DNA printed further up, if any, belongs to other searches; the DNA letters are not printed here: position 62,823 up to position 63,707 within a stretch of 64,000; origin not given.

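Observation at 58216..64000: Tightly packed redox operon: GltD-like Fe-S flavoprotein, POR-gamma/IorB-like protein, three-subunit molybdenum hydroxylase and HisC-family aminotransferase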

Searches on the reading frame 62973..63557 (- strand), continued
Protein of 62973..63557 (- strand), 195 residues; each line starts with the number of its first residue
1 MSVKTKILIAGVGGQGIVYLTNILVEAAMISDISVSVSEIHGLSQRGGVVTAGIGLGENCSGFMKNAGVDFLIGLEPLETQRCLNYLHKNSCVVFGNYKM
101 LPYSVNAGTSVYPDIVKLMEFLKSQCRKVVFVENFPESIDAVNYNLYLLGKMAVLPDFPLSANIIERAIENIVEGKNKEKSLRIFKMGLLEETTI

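Call 70: find_homologous_proteins(query=L003:1-825:+, max_evalue=1e-20)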
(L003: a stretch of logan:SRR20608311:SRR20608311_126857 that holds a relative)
Query L003:1-825:+ (275 aa): 7469 proteins with E <= 1e-20 among 8000 candidates; the best 120 are listed.
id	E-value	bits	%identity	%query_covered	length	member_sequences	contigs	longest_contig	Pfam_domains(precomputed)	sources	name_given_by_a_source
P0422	7.7e-175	597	100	100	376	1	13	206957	PF02770.25,PF00441.30,PF08028.17,PF02771.22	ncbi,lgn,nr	ncbi:MAG: acyl-CoA dehydrogenase family protein [Bacteroidetes bacterium]|nr:acyl-CoA dehydrogenase 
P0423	3.0e-174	595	100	100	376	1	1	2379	PF02770.25,PF00441.30,PF08028.17,PF02771.22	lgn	-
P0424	3.2e-161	553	91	100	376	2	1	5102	PF02770.25,PF00441.30,PF08028.17,PF02771.22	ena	-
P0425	3.2e-160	550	91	100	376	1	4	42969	PF02770.25,PF00441.30,PF08028.17,PF02771.22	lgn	-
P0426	2.4e-158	543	90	100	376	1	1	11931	PF02770.25,PF00441.30,PF08028.17,PF02771.22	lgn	-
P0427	3.9e-156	536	89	100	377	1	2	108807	PF02770.25,PF00441.30,PF08028.17,PF02771.22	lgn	-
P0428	4.5e-156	536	89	100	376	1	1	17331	PF02770.25,PF00441.30,PF08028.17,PF02771.22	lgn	-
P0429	8.1e-156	535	88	100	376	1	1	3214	PF02770.25,PF00441.30,PF08028.17,PF02771.22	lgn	-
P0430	8.1e-156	535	88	100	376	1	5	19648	PF02770.25,PF00441.30,PF08028.17,PF02771.22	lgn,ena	-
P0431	1.6e-155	534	88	100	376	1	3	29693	PF02770.25,PF00441.30,PF08028.17,PF02771.22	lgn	-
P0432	2.6e-155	533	88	100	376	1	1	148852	PF02770.25,PF00441.30,PF08028.17,PF02771.22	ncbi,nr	ncbi:MAG: acyl-CoA dehydrogenase family protein [Bacteroidia bacterium]|nr:acyl-CoA dehydrogenase fa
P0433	2.4e-154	530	88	100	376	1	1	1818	PF02770.25,PF00441.30,PF08028.17,PF02771.22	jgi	jgi:acyl-CoA dehydrogenase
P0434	3.1e-154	530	88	100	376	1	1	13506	PF02770.25,PF00441.30,PF08028.17,PF02771.22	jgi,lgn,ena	-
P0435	4.2e-153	526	87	100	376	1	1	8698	PF02770.25,PF00441.30,PF08028.17,PF02771.22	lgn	-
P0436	4.6e-153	526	87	100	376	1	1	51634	PF02770.25,PF00441.30,PF08028.17,PF02771.22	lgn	-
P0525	7.1e-138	476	78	100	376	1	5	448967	PF02770.25,PF00441.30,PF08028.17,PF02771.22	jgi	jgi:acyl-CoA dehydrogenase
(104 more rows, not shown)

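Call 71: find_encoding_contigs(protein=P0432, flank=10000, max_places=2)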
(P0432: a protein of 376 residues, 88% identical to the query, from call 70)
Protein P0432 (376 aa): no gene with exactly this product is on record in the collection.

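Call 73: find_encoding_contigs(protein=P0422, flank=10000, max_places=2)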
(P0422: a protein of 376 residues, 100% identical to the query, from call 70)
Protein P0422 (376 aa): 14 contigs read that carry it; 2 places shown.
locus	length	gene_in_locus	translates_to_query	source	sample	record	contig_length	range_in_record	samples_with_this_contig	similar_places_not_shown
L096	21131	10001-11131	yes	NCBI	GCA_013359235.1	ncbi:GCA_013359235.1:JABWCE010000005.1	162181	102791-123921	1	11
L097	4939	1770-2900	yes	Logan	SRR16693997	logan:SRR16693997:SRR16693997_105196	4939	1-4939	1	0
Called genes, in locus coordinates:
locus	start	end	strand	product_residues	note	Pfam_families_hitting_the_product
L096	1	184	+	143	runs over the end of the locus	-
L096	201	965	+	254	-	PF00557:Peptidase_M24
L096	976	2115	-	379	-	PF02771:Acyl-CoA_dh_N, PF02770:Acyl-CoA_dh_M, PF00441:Acyl-CoA_dh_1, PF08028:Acyl-CoA_dh_2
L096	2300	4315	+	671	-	PF02737:3HCDH_N, PF00725:3HCDH (faint), PF00378:ECH_1, PF16113:ECH_2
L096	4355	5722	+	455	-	PF00291:PALP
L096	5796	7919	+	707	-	PF05378:Hydant_A_N, PF01968:Hydantoinase_A, PF19278:Hydant_A_C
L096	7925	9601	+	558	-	PF02538:Hydantoinase_B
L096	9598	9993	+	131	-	PF01042:Ribonuc_L-PSP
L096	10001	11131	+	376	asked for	PF02771:Acyl-CoA_dh_N, PF02770:Acyl-CoA_dh_M, PF00441:Acyl-CoA_dh_1, PF08028:Acyl-CoA_dh_2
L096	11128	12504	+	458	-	-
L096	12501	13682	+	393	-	PF00108:Thiolase_N, PF00109:ketoacyl-synt (weak), PF02803:Thiolase_C, PF22691:Thiolase_C_1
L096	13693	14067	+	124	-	PF02310:B12-binding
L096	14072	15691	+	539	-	PF01642:MM_CoA_mutase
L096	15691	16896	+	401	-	PF02515:CoA_transf_3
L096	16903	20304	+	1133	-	PF02775:TPP_enzyme_C, PF13292:DXP_synthase_N (weak), PF01266:DAO (weak), PF01946:Thi4 (weak), PF07992:Pyr_redox_2, PF12831:FAD_oxidored (weak), PF13450:NAD_binding_8, PF00037:Fer4, +7 more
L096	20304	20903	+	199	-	PF01558:POR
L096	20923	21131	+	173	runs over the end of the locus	PF00111:Fer2 (weak), PF01799:Fer2_2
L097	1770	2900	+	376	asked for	PF02771:Acyl-CoA_dh_N, PF02770:Acyl-CoA_dh_M, PF00441:Acyl-CoA_dh_1, PF08028:Acyl-CoA_dh_2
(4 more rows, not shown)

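Call 74: search_protein_families(library=ncbifam, proteins=[L096:4355-5719:+, L096:2300-4312:+, L096:5796-7916:+, L096:7925-9598:+, L096:9598-9990:+, L096:979-2115:-], max_evalue=1e-10)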
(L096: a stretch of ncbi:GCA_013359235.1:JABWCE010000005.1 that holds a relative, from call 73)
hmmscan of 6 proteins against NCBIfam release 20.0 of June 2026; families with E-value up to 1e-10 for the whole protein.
L096:4355-5719:+ (455 aa): 6 families
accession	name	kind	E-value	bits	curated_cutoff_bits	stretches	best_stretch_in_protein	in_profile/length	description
NF009057.0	PRK12391.1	equivalog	5.1e-219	727.3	366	1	5-442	4-440/441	TrpB-like pyridoxal phosphate-dependent enzyme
TIGR01415.1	trpB_rel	hypoth_equivalog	2.5e-190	632.6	518.85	1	14-431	1-419/419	TrpB-like pyridoxal phosphate-dependent enzyme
NF010376.0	PRK13803.1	equivalog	5.5e-42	144.4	819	1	79-430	259-597/600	bifunctional phosphoribosylanthranilate isomerase/tryptophan synthase subunit beta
TIGR00263.1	trpB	equivalog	2.7e-39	135.4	392.45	1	78-424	48-381/385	tryptophan synthase subunit beta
NF010375.0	PRK13802.1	equivalog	4.5e-25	87.8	1386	1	77-435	323-679/695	bifunctional indole-3-glycerol phosphate synthase/tryptophan synthase subunit beta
NF004996.0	PRK06381.1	equivalog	3.6e-15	55.8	266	1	81-279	16-189/319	threonine synthase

L096:2300-4312:+ (671 aa): 79 families (the best 25 are shown)
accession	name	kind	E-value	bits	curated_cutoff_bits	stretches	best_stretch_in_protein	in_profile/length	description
NF008363.0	PRK11154.1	equivalog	4.7e-75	253.1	869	2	392-582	13-206/708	fatty acid oxidation complex subunit alpha FadJ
TIGR02440.1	FadJ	equivalog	1.8e-68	231.5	968.45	2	392-584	8-203/699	fatty acid oxidation complex subunit alpha FadJ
TIGR02441.1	fa_ox_alpha_mit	equivalog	3.3e-61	207.3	964.65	2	387-569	15-198/737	fatty acid oxidation complex subunit alpha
NF008727.0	PRK11730.1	equivalog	1.2e-60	205.7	870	2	391-589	13-212/717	fatty acid oxidation complex subunit alpha FadB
NF004475.0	PRK05809.1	subfamily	1.1e-58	198.7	394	1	384-595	3-213/260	short-chain-enoyl-CoA hydratase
NF005802.0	PRK07657.1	equivalog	3.8e-51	174.1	363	1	391-598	10-216/260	enoyl-CoA hydratase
NF005803.0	PRK07658.1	equivalog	3.4e-50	170.8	313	1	387-589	4-204/257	enoyl-CoA hydratase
TIGR02437.1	FadB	equivalog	6.1e-49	167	933.55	2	390-579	12-202/714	fatty acid oxidation complex subunit alpha FadB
NF004517.0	PRK05862.1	equivalog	8.9e-48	163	396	1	385-593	4-208/257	enoyl-CoA hydratase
NF006007.0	PRK08138.1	subfamily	2.4e-43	148.4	355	1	390-583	13-202/261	enoyl-CoA hydratase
NF004634.0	PRK05980.1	equivalog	5.8e-42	143.9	375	1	387-588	5-209/263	crotonase/enoyl-CoA hydratase family protein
NF007239.0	PRK09674.1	equivalog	1.7e-40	139.1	371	1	385-595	4-210/257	2,3-dehydroadipyl-CoA hydratase PaaF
NF051848.1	EnCoAHydtEchA19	equivalog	2.3e-38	132.2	400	1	392-596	7-212/258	enoyl-CoA hydratase EchA19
NF004699.0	PRK06035.1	equivalog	5.7e-38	130.7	500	1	9-276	2-268/294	3-hydroxyacyl-CoA dehydrogenase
NF006124.0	PRK08268.1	subfamily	3.7e-37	128.4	508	1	8-247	5-240/507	3-hydroxyacyl-CoA dehydrogenase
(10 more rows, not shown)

L096:5796-7916:+ (707 aa): 3 families
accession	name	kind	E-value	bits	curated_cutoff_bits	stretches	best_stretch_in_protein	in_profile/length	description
NF050156.1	CapLactmsAlpCapA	equivalog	1.9e-202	674.3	1000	1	4-687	1-685/689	caprolactamase subunit alpha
NF042975.2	AcphenoCarb_ApcC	equivalog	1.3e-116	390.6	1500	1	6-684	11-706/733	acetophenone carboxylase subunit gamma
NF042960.1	AcphenoCarb_ApcA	equivalog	1.8e-53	181.8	1250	1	4-684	2-652/658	acetophenone carboxylase subunit alpha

L096:7925-9598:+ (558 aa): 2 families
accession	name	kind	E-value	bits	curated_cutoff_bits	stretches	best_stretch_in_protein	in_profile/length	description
NF050157.1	CapLactmsBetCapB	equivalog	9e-122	407.2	1000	1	5-555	1-555/577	caprolactamase subunit beta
NF042976.1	AcphenoCarb_ApcD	equivalog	1.9e-33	115.7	1500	1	13-482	38-516/685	acetophenone carboxylase subunit delta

L096:9598-9990:+ (131 aa): 1 family
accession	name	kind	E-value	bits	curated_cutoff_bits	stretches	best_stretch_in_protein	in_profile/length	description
TIGR00004.1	TIGR00004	subfamily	3.7e-15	56.2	106.25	1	17-130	16-124/125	Rid family detoxifying hydrolase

L096:979-2115:- (379 aa): 22 families
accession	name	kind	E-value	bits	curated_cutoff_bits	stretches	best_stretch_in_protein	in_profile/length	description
NF042972.1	AcrlCoAredClosAcrC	equivalog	6.5e-131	436.5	640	1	3-379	3-378/378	acryloyl-CoA reductase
NF058590.1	AcCoDHFadEBacil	equivalog_domain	1.4e-94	317.7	600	1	4-379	20-412/586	acyl-CoA dehydrogenase FadE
NF043006.1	CyhCrbnylCoADH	equivalog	4e-92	309.1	650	1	5-378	4-376/380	cyclohexane-1-carbonyl-CoA dehydrogenase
NF045552.1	GlutCoADH_Des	equivalog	2.3e-89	300.3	470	1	3-376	3-378/387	glutaryl-CoA dehydrogenase Acd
NF042439.1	SulpropCoADesulf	equivalog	1e-86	291.1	600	1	15-378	3-371/379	3-sulfinopropanoyl-CoA desulfinase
NF008997.0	PRK12341.1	equivalog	3.2e-70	237.1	537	1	2-379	2-378/382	acyl-CoA dehydrogenase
NF045652.1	ProlPCPDhRedW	equivalog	3.7e-68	230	650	1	14-377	9-373/376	L-prolyl-[peptidyl-carrier protein] dehydrogenase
NF053553.1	prodigi_MBC_PigA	equivalog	2e-67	227.9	500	1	3-377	3-379/381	prodigiosin MBC biosynthesis dehydrogenase PigA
TIGR03207.1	cyc_hxne_CoA_dh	equivalog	3.5e-63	213.6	575.35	1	7-376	3-370/372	cyclohexanecarboxyl-CoA dehydrogenase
NF002885.1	PRK03354.1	equivalog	1.4e-55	188.8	540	1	2-379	2-375/378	crotonobetainyl-CoA dehydrogenase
NF052270.1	Staph_DH_FadE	equivalog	2.3e-55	187.9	600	1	4-377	20-393/400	acyl-CoA dehydrogenase FadE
NF007000.1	PRK09463.1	subfamily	2.8e-35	121.9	600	1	30-342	64-397/726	acyl-CoA dehydrogenase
NF049984.1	Rv1679_FadE16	equivalog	2e-31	109.6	600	1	30-361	18-349/371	Rv1679 family acyl-CoA dehydrogenase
NF009586.0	PRK13026.1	subfamily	2.1e-31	109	608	1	33-342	105-432/777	acyl-CoA dehydrogenase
TIGR03203.1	pimD_small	equivalog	1.5e-27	96.7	652.7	1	40-355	41-354/378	pimeloyl-CoA dehydrogenase small subunit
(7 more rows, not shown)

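Call 75: find_encoding_contigs(protein=P0525, flank=10000, max_places=3)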
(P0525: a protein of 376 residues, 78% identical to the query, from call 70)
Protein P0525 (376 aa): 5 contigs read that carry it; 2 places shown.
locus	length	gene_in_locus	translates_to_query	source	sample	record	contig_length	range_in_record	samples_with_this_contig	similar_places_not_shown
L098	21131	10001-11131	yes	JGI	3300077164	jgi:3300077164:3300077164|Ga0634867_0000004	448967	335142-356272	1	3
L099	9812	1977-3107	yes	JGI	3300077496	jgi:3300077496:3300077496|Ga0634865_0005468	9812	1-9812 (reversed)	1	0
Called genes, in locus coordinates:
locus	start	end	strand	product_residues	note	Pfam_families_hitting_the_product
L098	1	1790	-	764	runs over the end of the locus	PF19408:PKD_6, PF00801:PKD, PF18911:PKD_4, PF13585:CHU_C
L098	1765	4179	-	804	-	PF19408:PKD_6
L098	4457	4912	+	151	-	PF06966:DUF1295 (weak), PF04140:ICMT, PF04191:PEMT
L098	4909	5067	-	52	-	-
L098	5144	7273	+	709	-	PF05378:Hydant_A_N, PF01968:Hydantoinase_A, PF19278:Hydant_A_C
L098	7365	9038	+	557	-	PF02538:Hydantoinase_B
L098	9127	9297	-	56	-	-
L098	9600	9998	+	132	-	PF01042:Ribonuc_L-PSP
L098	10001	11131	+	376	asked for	PF02771:Acyl-CoA_dh_N, PF02770:Acyl-CoA_dh_M, PF00441:Acyl-CoA_dh_1, PF08028:Acyl-CoA_dh_2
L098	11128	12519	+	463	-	PF01796:OB_ChsH2_C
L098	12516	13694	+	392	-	PF00108:Thiolase_N, PF00109:ketoacyl-synt (weak), PF02803:Thiolase_C, PF22691:Thiolase_C_1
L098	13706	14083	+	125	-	PF02310:B12-binding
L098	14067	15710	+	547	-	PF01642:MM_CoA_mutase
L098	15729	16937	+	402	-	PF02515:CoA_transf_3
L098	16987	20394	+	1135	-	PF02775:TPP_enzyme_C, PF14691:Fer4_20, PF00890:FAD_binding_2 (weak), PF01266:DAO, PF07992:Pyr_redox_2, PF13450:NAD_binding_8, PF00037:Fer4, PF12797:Fer4_2 (weak), +14 more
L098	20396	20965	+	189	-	PF01558:POR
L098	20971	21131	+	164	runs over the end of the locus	PF00111:Fer2 (weak), PF01799:Fer2_2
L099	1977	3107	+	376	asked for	PF02771:Acyl-CoA_dh_N, PF02770:Acyl-CoA_dh_M, PF00441:Acyl-CoA_dh_1, PF08028:Acyl-CoA_dh_2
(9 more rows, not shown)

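Call 85: list_cluster_members(proteins=[P0432, L095:3146-6523:+, L095:1935-3137:+, L095:325-1932:+])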
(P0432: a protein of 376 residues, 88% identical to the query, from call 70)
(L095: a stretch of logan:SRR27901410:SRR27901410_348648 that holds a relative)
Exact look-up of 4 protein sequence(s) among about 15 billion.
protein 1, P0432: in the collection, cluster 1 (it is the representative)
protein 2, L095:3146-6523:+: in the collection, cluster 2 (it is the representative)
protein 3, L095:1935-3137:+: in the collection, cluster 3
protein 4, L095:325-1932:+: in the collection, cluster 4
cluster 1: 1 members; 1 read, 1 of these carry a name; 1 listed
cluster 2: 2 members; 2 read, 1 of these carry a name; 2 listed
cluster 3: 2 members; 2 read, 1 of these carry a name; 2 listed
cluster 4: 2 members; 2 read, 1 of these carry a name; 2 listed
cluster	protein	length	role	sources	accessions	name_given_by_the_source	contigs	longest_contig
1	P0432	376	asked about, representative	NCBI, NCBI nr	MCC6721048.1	MAG: acyl-CoA dehydrogenase family protein [Bacteroidia bacterium] | acyl-CoA dehydrogenase family protein [Bacteroidia bacterium]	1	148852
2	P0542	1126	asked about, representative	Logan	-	-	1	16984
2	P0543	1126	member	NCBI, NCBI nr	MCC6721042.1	MAG: FAD-dependent oxidoreductase [Bacteroidia bacterium] | FAD-dependent oxidoreductase [Bacteroidia bacterium]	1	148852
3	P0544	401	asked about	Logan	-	-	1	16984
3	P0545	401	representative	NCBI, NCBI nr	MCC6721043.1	MAG: CoA transferase [Bacteroidia bacterium] | CoA transferase [Bacteroidia bacterium]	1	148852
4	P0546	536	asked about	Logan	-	-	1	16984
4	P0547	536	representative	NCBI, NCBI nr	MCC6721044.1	MAG: methylmalonyl-CoA mutase [Bacteroidia bacterium] | methylmalonyl-CoA mutase [Bacteroidia bacterium]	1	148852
